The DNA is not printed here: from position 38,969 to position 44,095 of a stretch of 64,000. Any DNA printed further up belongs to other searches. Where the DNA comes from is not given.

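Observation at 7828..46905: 39-kb co-directional block of six giant extracellular-protein genes (about 12,600 codons)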

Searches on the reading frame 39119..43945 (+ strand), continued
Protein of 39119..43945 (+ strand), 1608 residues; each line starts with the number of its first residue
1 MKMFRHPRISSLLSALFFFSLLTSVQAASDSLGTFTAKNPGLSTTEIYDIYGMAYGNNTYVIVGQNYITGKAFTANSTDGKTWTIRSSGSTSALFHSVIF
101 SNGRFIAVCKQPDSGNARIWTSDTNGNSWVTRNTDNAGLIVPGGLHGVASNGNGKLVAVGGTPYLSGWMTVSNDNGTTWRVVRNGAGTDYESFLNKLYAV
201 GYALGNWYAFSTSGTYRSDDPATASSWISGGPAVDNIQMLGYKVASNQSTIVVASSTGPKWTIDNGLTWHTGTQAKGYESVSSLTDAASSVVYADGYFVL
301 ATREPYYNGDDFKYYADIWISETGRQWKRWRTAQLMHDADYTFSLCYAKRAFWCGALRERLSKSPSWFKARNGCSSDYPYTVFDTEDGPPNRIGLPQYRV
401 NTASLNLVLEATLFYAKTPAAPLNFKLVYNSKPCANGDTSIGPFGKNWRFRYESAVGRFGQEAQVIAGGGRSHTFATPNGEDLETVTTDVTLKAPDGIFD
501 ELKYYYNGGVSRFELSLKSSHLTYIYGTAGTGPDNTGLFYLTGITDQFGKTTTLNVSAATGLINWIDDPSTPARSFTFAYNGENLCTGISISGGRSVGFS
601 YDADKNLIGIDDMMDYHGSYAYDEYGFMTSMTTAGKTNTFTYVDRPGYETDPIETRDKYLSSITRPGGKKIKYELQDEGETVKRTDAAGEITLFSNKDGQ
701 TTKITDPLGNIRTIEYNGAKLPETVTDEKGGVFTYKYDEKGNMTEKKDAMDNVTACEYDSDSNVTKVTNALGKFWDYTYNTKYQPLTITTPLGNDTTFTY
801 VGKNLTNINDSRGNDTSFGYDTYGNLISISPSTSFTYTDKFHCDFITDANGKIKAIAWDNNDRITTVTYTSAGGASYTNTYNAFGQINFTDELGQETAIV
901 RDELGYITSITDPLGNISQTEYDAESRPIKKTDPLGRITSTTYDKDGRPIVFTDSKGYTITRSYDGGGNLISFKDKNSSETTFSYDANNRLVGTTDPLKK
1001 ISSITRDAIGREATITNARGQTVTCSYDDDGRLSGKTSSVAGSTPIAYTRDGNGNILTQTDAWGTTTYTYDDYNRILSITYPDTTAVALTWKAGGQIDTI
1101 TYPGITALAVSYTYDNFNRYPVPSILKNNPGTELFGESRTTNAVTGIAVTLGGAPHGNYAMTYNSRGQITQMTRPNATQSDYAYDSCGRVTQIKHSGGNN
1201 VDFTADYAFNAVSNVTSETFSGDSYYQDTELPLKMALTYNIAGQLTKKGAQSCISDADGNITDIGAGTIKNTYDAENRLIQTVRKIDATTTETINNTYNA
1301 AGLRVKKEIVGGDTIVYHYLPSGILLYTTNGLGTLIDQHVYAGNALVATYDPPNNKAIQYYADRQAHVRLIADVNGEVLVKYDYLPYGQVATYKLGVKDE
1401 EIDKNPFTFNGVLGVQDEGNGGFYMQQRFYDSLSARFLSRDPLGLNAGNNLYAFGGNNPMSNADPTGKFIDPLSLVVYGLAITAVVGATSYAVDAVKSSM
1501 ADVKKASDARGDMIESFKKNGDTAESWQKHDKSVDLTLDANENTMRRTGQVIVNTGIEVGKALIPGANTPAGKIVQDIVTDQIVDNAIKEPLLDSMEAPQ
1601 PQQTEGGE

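Call 20: find_related_loci(query=A1, collection=genome_contigs, flank=10000)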
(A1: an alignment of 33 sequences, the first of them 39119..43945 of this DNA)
Query A1 (1608 aa) in genome_contigs; peptide patterns used: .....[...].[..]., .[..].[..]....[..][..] (x = any residue, [..] = any of these).
89 stretches matched a pattern; 21 encode a relative of the query (tblastn E <= 1e-3); 21 distinct loci.
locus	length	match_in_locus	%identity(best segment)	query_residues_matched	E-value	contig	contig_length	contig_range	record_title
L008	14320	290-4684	59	8-1476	0e+0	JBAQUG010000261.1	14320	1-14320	MAG: Victivallales bacterium isolate MFD12006_ilm_asm_bin38 k127_6237, whole genome shotgun sequence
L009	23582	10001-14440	58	2-1467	0e+0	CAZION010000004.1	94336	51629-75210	MAG TPA_asm: uncultured Victivallis sp. isolate SRP272421_co1_540 genome assembly, contig: NODE_241_length_94336_cov_11.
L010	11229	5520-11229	54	1-1477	0e+0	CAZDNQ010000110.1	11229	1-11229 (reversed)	MAG TPA_asm: uncultured Victivallis sp. isolate SRP089250_co1_121 genome assembly, contig: NODE_10472_length_11229_cov_3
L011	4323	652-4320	53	1-1237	0e+0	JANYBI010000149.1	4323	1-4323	MAG: Lentisphaerae bacterium isolate GL140_5_metabat_62_sub GL140_5_k141_3097053, whole genome shotgun sequence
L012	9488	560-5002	43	16-1541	0e+0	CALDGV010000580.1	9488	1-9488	MAG TPA_asm: uncultured Prosthecobacter sp. isolate SRR5576002_bin.71_CONCOCT_v1.1_MAG genome assembly, contig: ERZ79503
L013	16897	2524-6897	53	1-1468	0e+0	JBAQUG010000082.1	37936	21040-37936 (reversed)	MAG: Victivallales bacterium isolate MFD12006_ilm_asm_bin38 k127_49901, whole genome shotgun sequence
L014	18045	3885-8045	44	77-1484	0e+0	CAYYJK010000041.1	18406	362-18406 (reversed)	MAG TPA_asm: uncultured Brevifollis sp. isolate binchicken_co263_339 genome assembly, contig: NODE_2191_length_18406_cov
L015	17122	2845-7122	42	32-1496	0e+0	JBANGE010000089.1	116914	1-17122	MAG: Verrucomicrobiota bacterium isolate altamaha_2019_sw_WHONDRS-S19S_0010_B_bin.165 scaffold_660129, whole genome shot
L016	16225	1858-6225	41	1-1467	0e+0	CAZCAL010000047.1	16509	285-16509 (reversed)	MAG TPA_asm: uncultured Verrucomicrobiaceae bacterium isolate binchicken_co326_175 genome assembly, contig: NODE_1703_le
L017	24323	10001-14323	41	1-1469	0e+0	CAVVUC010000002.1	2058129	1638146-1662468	MAG: uncultured Verrucomicrobiae bacterium isolate MFD02979.bin.2.162 genome assembly, contig: contig_30773, whole genom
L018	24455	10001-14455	40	8-1503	0e+0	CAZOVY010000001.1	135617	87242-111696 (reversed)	MAG TPA_asm: uncultured Brevifollis sp. isolate binchicken_co186_323 genome assembly, contig: NODE_57_length_135617_cov_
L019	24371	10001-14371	39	8-1487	0e+0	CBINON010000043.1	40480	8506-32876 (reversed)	MAG TPA_asm: uncultured bacterium isolate SRR16817029_binner123_Refined_14 genome assembly, contig: ERZ27393973.433, who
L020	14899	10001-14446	39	8-1503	0e+0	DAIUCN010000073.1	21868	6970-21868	MAG TPA_asm: Prosthecobacter sp. isolate CTOTU10748 NODE_769_length_21868_cov_23.172695, whole genome shotgun sequence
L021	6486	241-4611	39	8-1487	0e+0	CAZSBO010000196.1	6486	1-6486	MAG TPA_asm: uncultured Brevifollis sp. isolate SRP319275_co6_110 genome assembly, contig: NODE_7811_length_6486_cov_6.7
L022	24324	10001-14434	38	13-1503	0e+0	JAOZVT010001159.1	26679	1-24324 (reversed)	MAG: Prosthecobacter sp. isolate bin D_3_3 D_3_3_869_length_26679_cov_5, whole genome shotgun sequence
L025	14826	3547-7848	45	12-1471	0e+0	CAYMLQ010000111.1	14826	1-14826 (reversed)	MAG TPA_asm: uncultured Lentisphaeraceae bacterium isolate SRP272421_co3_474 genome assembly, contig: NODE_10899_length_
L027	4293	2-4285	67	1-1468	0e+0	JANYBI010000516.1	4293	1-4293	MAG: Lentisphaerae bacterium isolate GL140_5_metabat_62_sub GL140_5_k141_3028170, whole genome shotgun sequence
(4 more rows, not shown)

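Call 54: find_related_loci(query=A1, collection=metagenome_contigs, flank=10000)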
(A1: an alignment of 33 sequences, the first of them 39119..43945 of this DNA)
Query A1 (1608 aa) in metagenome_contigs; peptide patterns used: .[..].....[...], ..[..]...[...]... (x = any residue, [..] = any of these).
187 stretches matched a pattern; 4 encode a relative of the query (tblastn E <= 1e-3); 4 distinct loci.
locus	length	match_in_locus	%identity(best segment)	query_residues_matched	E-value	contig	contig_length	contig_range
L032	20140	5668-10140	43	8-1541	0e+0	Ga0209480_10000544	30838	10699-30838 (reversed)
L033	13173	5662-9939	42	32-1496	0e+0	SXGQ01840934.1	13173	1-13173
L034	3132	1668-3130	53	2-499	5e-138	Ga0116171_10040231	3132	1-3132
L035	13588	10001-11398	24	1053-1518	7e-12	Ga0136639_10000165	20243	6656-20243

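Call 70: search_protein_families(library=pfam, proteins=[L005:14812-16059:+, L018:14940-16553:+, L025:8328-10835:+, L013:7311-8570:+, L005:22632-23375:+, L006:16540-17316:+], max_evalue=0.1)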
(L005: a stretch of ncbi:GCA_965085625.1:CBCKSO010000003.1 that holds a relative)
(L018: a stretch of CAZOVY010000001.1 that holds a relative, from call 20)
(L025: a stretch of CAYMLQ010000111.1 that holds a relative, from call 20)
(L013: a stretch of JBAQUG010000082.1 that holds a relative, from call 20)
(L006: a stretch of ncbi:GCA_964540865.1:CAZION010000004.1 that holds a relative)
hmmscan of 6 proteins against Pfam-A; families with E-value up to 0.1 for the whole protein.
L005:14812-16059:+ (415 aa): 8 families
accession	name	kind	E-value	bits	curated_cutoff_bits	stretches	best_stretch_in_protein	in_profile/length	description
PF13927.12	Ig_3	-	3.3e-08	34.3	30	1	72-145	2-77/78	Immunoglobulin domain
PF05593.20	RHS_repeat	-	0.00012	22.8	22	1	34-65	1-32/38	RHS Repeat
PF00047.31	ig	-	0.00067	20.4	21.8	1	84-147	5-73/81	Immunoglobulin domain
PF07679.22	I-set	-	0.0043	17.5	23.7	1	82-149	10-80/90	Immunoglobulin I-set domain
PF13895.12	Ig_2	-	0.015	16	27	1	73-147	3-66/79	Immunoglobulin domain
PF15283.12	DUF4595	-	0.05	14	34.2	0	31-65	54-91/202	Domain of unknown function (DUF4595) with porin-like fold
PF08308.17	PEGA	-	0.067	13.5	20.8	0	307-333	2-27/71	PEGA domain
PF07686.23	V-set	-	0.071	13.8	26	0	111-150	59-97/109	Immunoglobulin V-set domain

L018:14940-16553:+ (537 aa): 1 family
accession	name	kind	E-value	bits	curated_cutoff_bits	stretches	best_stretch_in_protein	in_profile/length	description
PF05593.20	RHS_repeat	-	7.4e-07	29.9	22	1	28-61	1-34/38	RHS Repeat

L025:8328-10835:+ (835 aa): 3 families
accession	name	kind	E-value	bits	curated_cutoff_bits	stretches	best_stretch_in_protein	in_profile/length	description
PF18998.6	Flg_new_2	-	2e-09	37.7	23.6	1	265-324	6-70/73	Divergent InlB B-repeat domain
PF05593.20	RHS_repeat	-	4.8e-06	27.3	22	1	29-58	1-30/38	RHS Repeat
PF09134.16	Invasin_D3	-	0.087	13.8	33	1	531-563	51-83/98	Invasin, domain 3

L013:7311-8570:+ (419 aa): 8 families
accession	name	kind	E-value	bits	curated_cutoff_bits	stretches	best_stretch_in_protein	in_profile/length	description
PF05593.20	RHS_repeat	-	4.2e-09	37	22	2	34-69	1-36/38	RHS Repeat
PF13927.12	Ig_3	-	6.7e-08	33.4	30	1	74-147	2-76/78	Immunoglobulin domain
PF07686.23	V-set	-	0.00014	22.4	26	1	108-165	49-109/109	Immunoglobulin V-set domain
PF07679.22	I-set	-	0.00056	20.4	23.7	1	76-149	3-77/90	Immunoglobulin I-set domain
PF13895.12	Ig_2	-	0.0074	16.9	27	1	74-156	2-72/79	Immunoglobulin domain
PF00047.31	ig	-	0.0089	16.8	21.8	1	120-155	43-78/81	Immunoglobulin domain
PF22352.2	K319L-like_PKD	-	0.017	15.6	27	1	98-164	26-84/84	K319L-like, PKD domain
PF16706.11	Izumo-Ig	-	0.074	13.5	26.7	0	113-151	35-72/88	Izumo-like Immunoglobulin domain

L005:22632-23375:+ (247 aa): 5 families
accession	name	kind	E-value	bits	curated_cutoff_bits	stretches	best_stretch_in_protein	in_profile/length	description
PF02985.28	HEAT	-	2.6e-10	40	23.5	1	106-128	3-24/31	HEAT repeat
PF13646.12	HEAT_2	-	7.7e-10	39.4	27.7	2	173-244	4-67/88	HEAT repeats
PF12717.13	Cnd1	-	0.00054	20.5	26.4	1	205-245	24-64/162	non-SMC mitotic condensation complex subunit 1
PF13513.12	HEAT_EZ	-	0.011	16.8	27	0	104-128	29-52/55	HEAT-like repeat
PF21581.3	SCD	-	0.021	15.5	27.5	0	111-137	37-63/75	Stromalin conservative domain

L006:16540-17316:+ (258 aa): 5 families
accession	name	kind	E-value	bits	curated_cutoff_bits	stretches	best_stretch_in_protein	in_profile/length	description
PF13646.12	HEAT_2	-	9.8e-11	42.2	27.7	2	118-201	3-84/88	HEAT repeats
PF02985.28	HEAT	-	1.6e-08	34.4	23.5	1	119-140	5-25/31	HEAT repeat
PF21581.3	SCD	-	0.00015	22.5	27.5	0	147-187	29-69/75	Stromalin conservative domain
PF25786.1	HEAT_GCN1_C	-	0.0012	19.3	27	0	214-236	68-90/151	GCN1-like, C-terminal HEAT repeats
PF11698.14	V-ATPase_H_C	-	0.0038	17.8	27.2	0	151-205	58-113/117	V-ATPase subunit H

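Call 77: search_protein_families(library=ncbifam, proteins=[L005:14812-16059:+, L018:14940-16553:+], max_evalue=1)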
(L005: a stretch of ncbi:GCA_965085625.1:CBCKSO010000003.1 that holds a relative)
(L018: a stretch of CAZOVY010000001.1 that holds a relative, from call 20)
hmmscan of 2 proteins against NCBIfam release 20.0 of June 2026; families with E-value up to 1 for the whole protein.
L005:14812-16059:+ (415 aa): 1 family
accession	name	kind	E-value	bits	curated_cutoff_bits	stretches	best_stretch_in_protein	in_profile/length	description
NF040485.1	ZirU_fam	subfamily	0.0043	17.2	100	1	94-131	159-198/210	ZirU family protein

L018:14940-16553:+ (537 aa): 1 family
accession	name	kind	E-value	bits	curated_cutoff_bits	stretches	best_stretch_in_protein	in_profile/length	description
TIGR01643.1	YD_repeat_2x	repeat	1.1e-05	25.7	15.8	1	28-61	1-34/42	YD repeat-containing protein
